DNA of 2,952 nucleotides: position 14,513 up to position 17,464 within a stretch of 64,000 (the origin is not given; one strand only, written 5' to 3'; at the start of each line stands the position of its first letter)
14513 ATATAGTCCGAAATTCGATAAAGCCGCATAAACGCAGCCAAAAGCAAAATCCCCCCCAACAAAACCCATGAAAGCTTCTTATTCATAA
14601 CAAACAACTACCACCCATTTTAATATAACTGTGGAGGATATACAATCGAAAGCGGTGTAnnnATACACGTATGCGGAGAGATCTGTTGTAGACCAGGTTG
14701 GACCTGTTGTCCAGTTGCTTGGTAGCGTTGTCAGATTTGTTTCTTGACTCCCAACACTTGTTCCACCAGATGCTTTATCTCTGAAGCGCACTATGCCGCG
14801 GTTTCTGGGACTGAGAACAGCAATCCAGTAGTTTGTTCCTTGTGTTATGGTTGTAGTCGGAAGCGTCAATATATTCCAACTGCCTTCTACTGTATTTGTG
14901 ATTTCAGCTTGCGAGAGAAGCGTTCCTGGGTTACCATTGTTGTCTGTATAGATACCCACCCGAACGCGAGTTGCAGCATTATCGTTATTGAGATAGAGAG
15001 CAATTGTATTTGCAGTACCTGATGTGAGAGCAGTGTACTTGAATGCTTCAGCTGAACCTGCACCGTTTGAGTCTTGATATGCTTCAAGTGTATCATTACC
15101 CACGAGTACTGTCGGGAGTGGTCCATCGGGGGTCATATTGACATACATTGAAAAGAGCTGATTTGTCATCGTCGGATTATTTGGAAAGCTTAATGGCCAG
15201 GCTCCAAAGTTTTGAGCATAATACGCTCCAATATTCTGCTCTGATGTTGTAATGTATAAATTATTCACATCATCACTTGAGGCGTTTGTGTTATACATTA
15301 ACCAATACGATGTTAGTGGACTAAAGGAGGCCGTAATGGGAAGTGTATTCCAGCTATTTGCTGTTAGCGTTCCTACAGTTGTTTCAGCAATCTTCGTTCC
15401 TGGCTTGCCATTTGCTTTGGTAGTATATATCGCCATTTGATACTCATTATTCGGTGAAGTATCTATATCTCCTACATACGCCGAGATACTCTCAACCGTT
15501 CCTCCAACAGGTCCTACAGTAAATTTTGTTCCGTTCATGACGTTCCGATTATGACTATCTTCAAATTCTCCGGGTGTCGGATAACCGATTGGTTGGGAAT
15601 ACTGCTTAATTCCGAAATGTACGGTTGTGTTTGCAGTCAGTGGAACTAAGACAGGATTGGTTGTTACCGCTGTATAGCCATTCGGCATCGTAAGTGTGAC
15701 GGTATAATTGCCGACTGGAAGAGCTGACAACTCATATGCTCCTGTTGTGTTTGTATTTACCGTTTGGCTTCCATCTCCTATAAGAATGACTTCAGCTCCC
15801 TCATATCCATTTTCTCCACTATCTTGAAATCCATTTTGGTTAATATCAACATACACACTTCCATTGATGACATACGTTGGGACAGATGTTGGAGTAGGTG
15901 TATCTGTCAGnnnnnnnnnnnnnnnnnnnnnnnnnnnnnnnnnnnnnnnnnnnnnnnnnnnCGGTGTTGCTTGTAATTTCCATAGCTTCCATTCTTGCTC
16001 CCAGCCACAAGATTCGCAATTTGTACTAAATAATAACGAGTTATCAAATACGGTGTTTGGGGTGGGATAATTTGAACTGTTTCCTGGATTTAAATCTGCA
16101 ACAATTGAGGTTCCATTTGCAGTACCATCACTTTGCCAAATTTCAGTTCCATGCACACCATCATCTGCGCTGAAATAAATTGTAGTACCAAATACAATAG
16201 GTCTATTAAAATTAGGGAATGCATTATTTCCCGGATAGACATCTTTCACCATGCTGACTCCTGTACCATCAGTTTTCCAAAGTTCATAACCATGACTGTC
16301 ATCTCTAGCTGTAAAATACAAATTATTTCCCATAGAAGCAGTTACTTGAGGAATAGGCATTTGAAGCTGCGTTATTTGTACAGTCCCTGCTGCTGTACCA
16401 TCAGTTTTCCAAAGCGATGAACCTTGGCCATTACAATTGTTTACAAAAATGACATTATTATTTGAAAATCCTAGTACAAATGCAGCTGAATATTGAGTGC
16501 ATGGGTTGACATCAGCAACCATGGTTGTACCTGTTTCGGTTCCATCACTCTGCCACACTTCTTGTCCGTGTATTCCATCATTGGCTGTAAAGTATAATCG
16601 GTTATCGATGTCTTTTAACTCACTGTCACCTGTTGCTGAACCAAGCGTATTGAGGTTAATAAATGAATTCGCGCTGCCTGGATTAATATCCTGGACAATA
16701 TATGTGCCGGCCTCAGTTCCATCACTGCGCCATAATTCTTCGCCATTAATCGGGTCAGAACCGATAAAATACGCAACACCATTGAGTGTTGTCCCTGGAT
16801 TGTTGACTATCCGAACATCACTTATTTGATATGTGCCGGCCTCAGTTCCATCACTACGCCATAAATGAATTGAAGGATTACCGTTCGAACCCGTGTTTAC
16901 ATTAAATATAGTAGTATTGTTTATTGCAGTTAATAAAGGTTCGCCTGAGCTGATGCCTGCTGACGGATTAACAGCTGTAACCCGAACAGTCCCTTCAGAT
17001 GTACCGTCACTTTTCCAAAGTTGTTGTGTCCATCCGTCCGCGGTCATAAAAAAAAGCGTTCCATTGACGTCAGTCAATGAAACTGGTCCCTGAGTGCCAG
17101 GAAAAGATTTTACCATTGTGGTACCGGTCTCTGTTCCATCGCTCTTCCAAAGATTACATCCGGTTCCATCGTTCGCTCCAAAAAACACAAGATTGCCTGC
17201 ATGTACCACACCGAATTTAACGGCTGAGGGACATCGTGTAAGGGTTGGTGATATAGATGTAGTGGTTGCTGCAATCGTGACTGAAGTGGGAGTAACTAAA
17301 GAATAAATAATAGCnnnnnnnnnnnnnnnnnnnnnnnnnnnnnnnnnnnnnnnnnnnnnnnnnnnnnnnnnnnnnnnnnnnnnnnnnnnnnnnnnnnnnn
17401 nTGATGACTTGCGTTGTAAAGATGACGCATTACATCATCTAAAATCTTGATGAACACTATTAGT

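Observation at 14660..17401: Giant modular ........-repeat surface protein (8 repeats, PT linker, Cna-B-like domain, duplicated C-terminal module)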

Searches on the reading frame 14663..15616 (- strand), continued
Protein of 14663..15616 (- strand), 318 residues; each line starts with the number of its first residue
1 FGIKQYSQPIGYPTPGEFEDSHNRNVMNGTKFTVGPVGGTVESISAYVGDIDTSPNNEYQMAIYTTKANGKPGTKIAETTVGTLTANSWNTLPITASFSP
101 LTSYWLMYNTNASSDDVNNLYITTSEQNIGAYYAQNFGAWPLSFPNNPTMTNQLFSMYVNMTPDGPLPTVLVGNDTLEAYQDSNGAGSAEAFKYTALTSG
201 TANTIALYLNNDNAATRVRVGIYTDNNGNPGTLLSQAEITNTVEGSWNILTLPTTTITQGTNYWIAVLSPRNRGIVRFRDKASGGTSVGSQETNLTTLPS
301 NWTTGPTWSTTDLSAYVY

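Call 48: search_protein_families(library=pfam, proteins=[L084:4207-5400:+], max_evalue=10)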
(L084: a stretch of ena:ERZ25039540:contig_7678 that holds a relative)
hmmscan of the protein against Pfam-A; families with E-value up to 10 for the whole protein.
L084:4207-5400:+ (398 aa): 2 families
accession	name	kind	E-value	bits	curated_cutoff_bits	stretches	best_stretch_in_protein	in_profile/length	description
PF13231.12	PMT_2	-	0.00064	20.4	26.1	1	69-213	5-150/160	Dolichyl-phosphate-mannose-protein mannosyltransferase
PF14015.11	DUF4231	-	1.1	10.2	24.7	1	88-128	17-57/103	Protein of unknown function (DUF4231)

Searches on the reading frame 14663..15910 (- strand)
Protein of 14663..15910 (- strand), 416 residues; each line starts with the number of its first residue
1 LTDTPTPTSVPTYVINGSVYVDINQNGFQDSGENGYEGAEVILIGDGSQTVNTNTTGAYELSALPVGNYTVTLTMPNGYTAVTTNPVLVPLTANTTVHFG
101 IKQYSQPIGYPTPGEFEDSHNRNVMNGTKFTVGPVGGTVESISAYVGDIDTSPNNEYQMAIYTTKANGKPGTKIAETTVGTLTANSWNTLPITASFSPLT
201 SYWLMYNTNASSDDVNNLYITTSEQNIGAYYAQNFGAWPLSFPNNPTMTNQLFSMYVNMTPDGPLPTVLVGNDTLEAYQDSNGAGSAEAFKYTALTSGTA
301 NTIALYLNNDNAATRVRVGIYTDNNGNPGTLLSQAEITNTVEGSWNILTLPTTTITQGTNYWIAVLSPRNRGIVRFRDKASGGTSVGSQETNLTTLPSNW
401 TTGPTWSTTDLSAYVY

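Call 31: predict_structure(alignment_id=A1)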
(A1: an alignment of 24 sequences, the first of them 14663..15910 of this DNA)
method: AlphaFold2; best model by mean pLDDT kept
length: 416 residues; sequences in the alignment: 24
mean_pLDDT: 73.1   pTM: 0.67
mean pLDDT of the five models: 73.1, 69.9, 69.3, 67.6, 64.6
residues with pLDDT >= 90: 158; 70-90: 86; 50-70: 68; < 50: 104
segments of 3 or more residues with pLDDT < 50: 1-58, 76-85, 277-281, 370-390, 407-411
pLDDT, mean of each block of 10 residues (from residue 1): 35 30 35 38 44 46 63 49 47 56 76 93 93 90 98 98 94 98 98 94 97 97 84 95 94 95 78 57 67 87 76 80 90 87 76 92 76 40 43 73 51 53
secondary structure, 60 per line:
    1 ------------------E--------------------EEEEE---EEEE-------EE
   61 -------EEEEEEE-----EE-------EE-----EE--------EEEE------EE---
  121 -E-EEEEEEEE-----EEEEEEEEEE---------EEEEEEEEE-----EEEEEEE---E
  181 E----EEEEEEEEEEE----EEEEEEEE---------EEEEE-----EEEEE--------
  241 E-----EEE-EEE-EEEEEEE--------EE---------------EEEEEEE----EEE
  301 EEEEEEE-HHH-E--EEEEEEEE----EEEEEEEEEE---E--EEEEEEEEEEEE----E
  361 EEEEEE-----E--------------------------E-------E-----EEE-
elements in order: E40-44 E48-51 E68-74 E106-109 E124-131 E137-146 E156-164 E170-176 E186-196 E201-208 E218-222 E228-232 E247-249 E251-253 E255-261 E287-293 E298-307 E316-323 E328-337 E344-355 E360-366 E413-415

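Call 33: fold_search(model_id=the predicted structure, library=pdb)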
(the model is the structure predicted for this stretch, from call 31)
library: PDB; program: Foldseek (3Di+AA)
matches with E <= 10: 1050; with E <= 0.001: 7
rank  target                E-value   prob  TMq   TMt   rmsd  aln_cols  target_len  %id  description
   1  9jwb_Z                1.1e-05  1.00  0.31  0.60   3.6       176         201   13  Cyanophage A4 capsid asymmetric unit (released 2025-04-09)
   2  9euj_G                1.5e-05  1.00  0.30  0.16  19.3       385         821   11  Cryo-EM structure of Staphylococcus aureus bacteriophage phi812 baseplate in the post-contraction state - sheath initi (released 2025-04-09)
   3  8h2i_bG               4.2e-05  1.00  0.27  0.23  27.8       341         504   12  Near-atomic structure of five-fold averaged PBCV-1 capsid (released 2022-11-16)
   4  8zdp_v                2.6e-04  1.00  0.27  0.15  23.2       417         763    8  Cryo-EM structure of Mycobacteriophage Douge Central fiber (gp20) (released 2025-06-25)
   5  8zdq_v                2.6e-04  1.00  0.27  0.13  23.2       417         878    8  Cryo-EM structure of Mycobacteriophage Douge complete baseplate (gp13, gp17, gp23, gp16, gp18 and gp20) (released 2025-06-25)
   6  4xup_B                6.6e-04  0.84  0.16  0.19  18.1       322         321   10  Structure of the N-terminal CBM22-1-CBM22-2 tandem domain from Paenibacillus barcinonensis Xyn10C (released 2015-06-03)
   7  4xup_F                9.7e-04  0.87  0.17  0.20  20.4       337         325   11  Structure of the N-terminal CBM22-1-CBM22-2 tandem domain from Paenibacillus barcinonensis Xyn10C (released 2015-06-03)
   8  7kwb_A                1.1e-03  0.66  0.17  0.16  24.8       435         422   11  Surface glycan-binding protein B from Bacteroides thetaiotaomicron (released 2021-02-17)
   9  7t4s_F                1.2e-03  0.93  0.22  0.25  15.9       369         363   12  CryoEM structure of the HCMV Pentamer gH/gL/UL128/UL130/UL131A in complex with NRP2 and neutralizing fabs 8I21 and 13H (released 2022-03-23)
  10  4xup_D                1.3e-03  0.85  0.16  0.20  19.9       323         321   10  Structure of the N-terminal CBM22-1-CBM22-2 tandem domain from Paenibacillus barcinonensis Xyn10C (released 2015-06-03)
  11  4xup_A                1.6e-03  0.77  0.16  0.19  16.4       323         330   11  Structure of the N-terminal CBM22-1-CBM22-2 tandem domain from Paenibacillus barcinonensis Xyn10C (released 2015-06-03)
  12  7vrp_A                2.8e-03  0.51  0.16  0.16  21.9       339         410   12  Structure of infectious bursal disease virus Gx strain (released 2022-03-30)
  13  5iku                  3.6e-03  0.93  0.18  0.26  12.2       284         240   13  Crystal structure of the Hathewaya histolytica ColG tandem collagen-binding domain s3as3b in the presence of calcium at  (released 2017-03-15)
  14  7vrp_B                4.3e-03  0.38  0.16  0.16  23.1       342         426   13  Structure of infectious bursal disease virus Gx strain (released 2022-03-30)
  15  7vrn_I                5.0e-03  0.51  0.17  0.17  22.2       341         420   12  Structure of infectious bursal disease virus Gt strain (released 2022-03-30)
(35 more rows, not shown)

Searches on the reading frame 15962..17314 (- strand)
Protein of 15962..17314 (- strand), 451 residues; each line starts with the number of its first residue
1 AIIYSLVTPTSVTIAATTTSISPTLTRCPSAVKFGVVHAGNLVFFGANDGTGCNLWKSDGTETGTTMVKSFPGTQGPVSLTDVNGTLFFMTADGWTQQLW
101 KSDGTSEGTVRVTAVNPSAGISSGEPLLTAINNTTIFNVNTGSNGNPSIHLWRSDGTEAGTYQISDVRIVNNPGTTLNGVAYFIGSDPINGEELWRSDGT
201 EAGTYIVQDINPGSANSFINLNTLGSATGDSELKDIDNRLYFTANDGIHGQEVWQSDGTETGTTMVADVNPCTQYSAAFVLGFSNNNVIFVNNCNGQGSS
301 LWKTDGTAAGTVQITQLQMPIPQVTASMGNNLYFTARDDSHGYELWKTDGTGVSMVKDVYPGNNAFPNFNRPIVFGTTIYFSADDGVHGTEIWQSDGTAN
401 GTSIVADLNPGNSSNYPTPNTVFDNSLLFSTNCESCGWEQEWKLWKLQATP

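Call 34: predict_structure(alignment_id=A2)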
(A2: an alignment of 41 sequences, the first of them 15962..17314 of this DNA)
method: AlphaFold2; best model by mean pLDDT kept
length: 451 residues; sequences in the alignment: 41
mean_pLDDT: 83.1   pTM: 0.84
mean pLDDT of the five models: 83.1, 81.8, 81.8, 81.4, 80.9
residues with pLDDT >= 90: 204; 70-90: 159; 50-70: 65; < 50: 23
segments of 3 or more residues with pLDDT < 50: 1-8, 11-23
pLDDT, mean of each block of 10 residues (from residue 1): 43 39 57 76 91 92 92 89 96 89 97 76 78 92 71 96 90 82 93 94 95 88 59 87 92 95 93 76 90 82 95 86 83 87 88 90 66 88 88 91 82 78 88 65 78 49
secondary structure, 60 per line:
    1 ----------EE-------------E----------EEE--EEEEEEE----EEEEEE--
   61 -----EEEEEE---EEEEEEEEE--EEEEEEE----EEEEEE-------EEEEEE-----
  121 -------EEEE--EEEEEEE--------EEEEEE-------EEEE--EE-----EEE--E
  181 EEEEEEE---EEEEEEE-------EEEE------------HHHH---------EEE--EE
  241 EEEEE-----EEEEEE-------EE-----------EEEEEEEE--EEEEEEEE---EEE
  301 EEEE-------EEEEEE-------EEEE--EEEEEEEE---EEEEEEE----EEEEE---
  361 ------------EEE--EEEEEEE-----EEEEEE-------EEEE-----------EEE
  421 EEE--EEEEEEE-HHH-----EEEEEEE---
elements in order: E37-39 E42-48 E53-58 E66-71 E75-83 E86-92 E97-102 E110-115 E128-131 E134-140 E149-154 E162-165 E175-177 E180-187 E191-197 E205-208 H221-224 E234-236 E239-245 E251-256 E277-284 E287-294 E298-304 E312-317 E325-328 E331-338 E342-348 E353-357 E373-375 E378-384 E390-395 E403-406 E418-423 E426-432 E442-448
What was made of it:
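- Every domain is complete, and two of them give confident structure models (calls 31, 34).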

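Call 37: fold_search(model_id=the predicted structure, library=pdb)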
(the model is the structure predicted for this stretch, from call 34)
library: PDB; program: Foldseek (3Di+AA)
matches with E <= 10: 1286; with E <= 0.001: 658
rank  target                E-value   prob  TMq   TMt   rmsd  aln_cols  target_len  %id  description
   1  5mrh_A                6.3e-10  1.00  0.53  0.40   8.3       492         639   10  Crystal structure of the Vps10p domain of human sortilin/NTS3 in complex with Triazolone 1 (released 2017-05-17)
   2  6h16_A                1.6e-09  1.00  0.28  0.22  16.8       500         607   12  Structure of LRP6 P3E3P4E4 in complex with VHH L-P2-D07 (released 2019-01-30)
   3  3azp_A                1.8e-09  1.00  0.37  0.28  11.6       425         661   14  Crystal structure of puromycin hydrolase S511A mutant (released 2011-07-27)
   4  5gje_B                2.1e-09  1.00  0.29  0.23  17.0       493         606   13  Three-dimensional reconstruction of human LRP6 ectodomain complexed with Dkk1 (released 2017-01-18)
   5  3s2k_B                2.1e-09  1.00  0.29  0.23  17.0       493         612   13  Structural basis of Wnt signaling inhibition by Dickkopf binding to LRP5/6. (released 2011-11-02)
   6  4a0p_A                2.4e-09  1.00  0.26  0.21  21.2       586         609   10  Crystal structure of LRP6P3E3P4E4 (released 2011-10-26)
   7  3s8v_B                2.6e-09  1.00  0.29  0.23  18.8       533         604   12  Crystal structure of LRP6-Dkk1 complex (released 2011-10-26)
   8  9i0n_A                3.3e-09  1.00  0.53  0.41   8.2       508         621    9  Cryo-EM structure of human sortilin ectodomain (released 2025-12-17)
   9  3azo_A                3.5e-09  1.00  0.38  0.28  11.4       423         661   14  Crystal structure of puromycin hydrolase (released 2011-07-27)
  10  8dvm_A                3.5e-09  1.00  0.29  0.22  25.5       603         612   12  Crystal structure of LRP6 E3E4 in complex with disulfide constrained peptide E3.6 (released 2023-03-29)
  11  4n7e_A                3.7e-09  1.00  0.56  0.41   7.9       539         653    9  Crystal structure of the Vps10p domain of human sortilin/NTS3 in complex with AF38469 (released 2014-01-22)
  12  3s8v_A                4.0e-09  1.00  0.26  0.21  19.0       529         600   10  Crystal structure of LRP6-Dkk1 complex (released 2011-10-26)
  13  3s2k_A                4.5e-09  1.00  0.29  0.23  18.9       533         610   12  Structural basis of Wnt signaling inhibition by Dickkopf binding to LRP5/6. (released 2011-11-02)
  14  3s8z_A                4.5e-09  1.00  0.28  0.22  24.9       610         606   11  Crystal structure of LRP6-E3E4 (released 2011-10-26)
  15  3wsy_A                6.0e-09  1.00  0.53  0.38   9.3       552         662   11  SorLA Vps10p domain in complex with its own propeptide fragment (released 2015-02-04)
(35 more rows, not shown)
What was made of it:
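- Propeller model and fold matches: calls 34 and 37. Foldseek similarity is generic to propellers with 6-10 blades (call 37).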
